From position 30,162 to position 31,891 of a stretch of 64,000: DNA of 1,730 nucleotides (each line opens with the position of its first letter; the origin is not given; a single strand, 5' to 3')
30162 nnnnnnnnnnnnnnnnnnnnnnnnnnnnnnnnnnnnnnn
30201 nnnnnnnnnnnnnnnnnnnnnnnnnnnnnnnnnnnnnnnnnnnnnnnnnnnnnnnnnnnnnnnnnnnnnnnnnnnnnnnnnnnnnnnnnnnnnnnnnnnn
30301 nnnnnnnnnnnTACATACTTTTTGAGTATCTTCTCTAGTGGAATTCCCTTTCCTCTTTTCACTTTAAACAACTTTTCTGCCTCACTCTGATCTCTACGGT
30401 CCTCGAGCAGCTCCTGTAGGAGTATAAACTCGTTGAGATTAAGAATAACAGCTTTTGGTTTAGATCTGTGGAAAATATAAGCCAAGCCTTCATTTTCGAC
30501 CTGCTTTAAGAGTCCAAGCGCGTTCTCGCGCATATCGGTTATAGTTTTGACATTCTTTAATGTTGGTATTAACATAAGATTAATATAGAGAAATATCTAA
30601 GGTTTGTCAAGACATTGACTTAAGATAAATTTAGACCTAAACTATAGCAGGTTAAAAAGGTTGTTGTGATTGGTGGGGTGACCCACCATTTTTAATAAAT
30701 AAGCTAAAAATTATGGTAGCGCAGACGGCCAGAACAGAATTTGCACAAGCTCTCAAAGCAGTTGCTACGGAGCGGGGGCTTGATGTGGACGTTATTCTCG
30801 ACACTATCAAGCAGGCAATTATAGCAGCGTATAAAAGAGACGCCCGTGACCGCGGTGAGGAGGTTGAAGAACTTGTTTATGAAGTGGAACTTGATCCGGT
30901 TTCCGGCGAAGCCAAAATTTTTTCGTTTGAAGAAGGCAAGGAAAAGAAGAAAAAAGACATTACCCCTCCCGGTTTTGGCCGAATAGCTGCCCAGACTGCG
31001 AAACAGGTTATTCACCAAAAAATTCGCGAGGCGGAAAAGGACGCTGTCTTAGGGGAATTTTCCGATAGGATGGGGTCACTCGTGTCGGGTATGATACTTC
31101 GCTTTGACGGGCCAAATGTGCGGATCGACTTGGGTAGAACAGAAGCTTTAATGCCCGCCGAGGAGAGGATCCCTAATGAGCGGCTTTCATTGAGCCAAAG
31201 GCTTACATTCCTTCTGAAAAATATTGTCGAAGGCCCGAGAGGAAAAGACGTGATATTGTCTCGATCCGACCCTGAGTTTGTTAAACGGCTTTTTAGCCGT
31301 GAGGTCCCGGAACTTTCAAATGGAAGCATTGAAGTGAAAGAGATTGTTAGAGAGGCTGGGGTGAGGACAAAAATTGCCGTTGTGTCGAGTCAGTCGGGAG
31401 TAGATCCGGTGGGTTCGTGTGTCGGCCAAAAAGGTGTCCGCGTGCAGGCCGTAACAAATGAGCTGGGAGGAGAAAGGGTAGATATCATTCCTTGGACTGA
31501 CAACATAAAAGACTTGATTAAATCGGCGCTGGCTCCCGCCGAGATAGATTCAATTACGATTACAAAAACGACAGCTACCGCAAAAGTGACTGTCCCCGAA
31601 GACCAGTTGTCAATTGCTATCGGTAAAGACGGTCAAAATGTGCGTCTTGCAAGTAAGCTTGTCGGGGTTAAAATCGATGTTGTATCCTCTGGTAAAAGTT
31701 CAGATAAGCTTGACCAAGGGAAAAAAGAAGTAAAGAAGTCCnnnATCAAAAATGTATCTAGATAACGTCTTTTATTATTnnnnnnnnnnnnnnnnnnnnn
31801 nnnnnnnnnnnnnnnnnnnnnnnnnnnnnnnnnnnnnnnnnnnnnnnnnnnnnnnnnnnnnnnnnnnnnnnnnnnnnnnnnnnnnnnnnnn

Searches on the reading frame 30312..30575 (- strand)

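Call 35: search_protein_families(library=pfam, proteins=[window:30312-30575:-], max_evalue=0.01)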
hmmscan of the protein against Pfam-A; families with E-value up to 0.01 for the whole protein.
window:30312-30575:- (88 aa): 1 family
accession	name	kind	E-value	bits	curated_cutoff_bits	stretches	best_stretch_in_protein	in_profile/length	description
PF02604.26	PhdYeFM_antitox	-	6e-05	23.2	29.8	1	9-65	3-59/74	Antitoxin Phd_YefM, type II toxin-antitoxin system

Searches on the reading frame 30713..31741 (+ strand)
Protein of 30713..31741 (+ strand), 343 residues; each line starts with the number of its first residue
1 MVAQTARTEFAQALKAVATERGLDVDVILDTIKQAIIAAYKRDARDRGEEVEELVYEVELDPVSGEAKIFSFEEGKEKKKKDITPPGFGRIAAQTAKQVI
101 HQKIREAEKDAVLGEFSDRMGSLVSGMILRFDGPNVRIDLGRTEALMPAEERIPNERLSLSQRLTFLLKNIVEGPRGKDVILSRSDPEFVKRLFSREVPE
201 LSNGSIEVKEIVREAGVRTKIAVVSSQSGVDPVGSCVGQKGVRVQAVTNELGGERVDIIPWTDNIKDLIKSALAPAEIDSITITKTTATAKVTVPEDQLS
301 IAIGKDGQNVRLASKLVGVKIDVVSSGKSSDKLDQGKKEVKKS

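Call 50: search_protein_families(library=pfam, proteins=[window:30713-31741:+], max_evalue=1e-8)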
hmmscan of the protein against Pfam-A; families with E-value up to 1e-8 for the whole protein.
window:30713-31741:+ (343 aa): 2 families
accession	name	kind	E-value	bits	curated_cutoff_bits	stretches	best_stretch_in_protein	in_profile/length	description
PF13184.12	KH_5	-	1.1e-27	96.4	27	1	215-283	1-69/69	NusA-like KH domain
PF08529.16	NusA_N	-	5.2e-18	65.8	23.8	0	9-73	1-59/119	NusA N-terminal domain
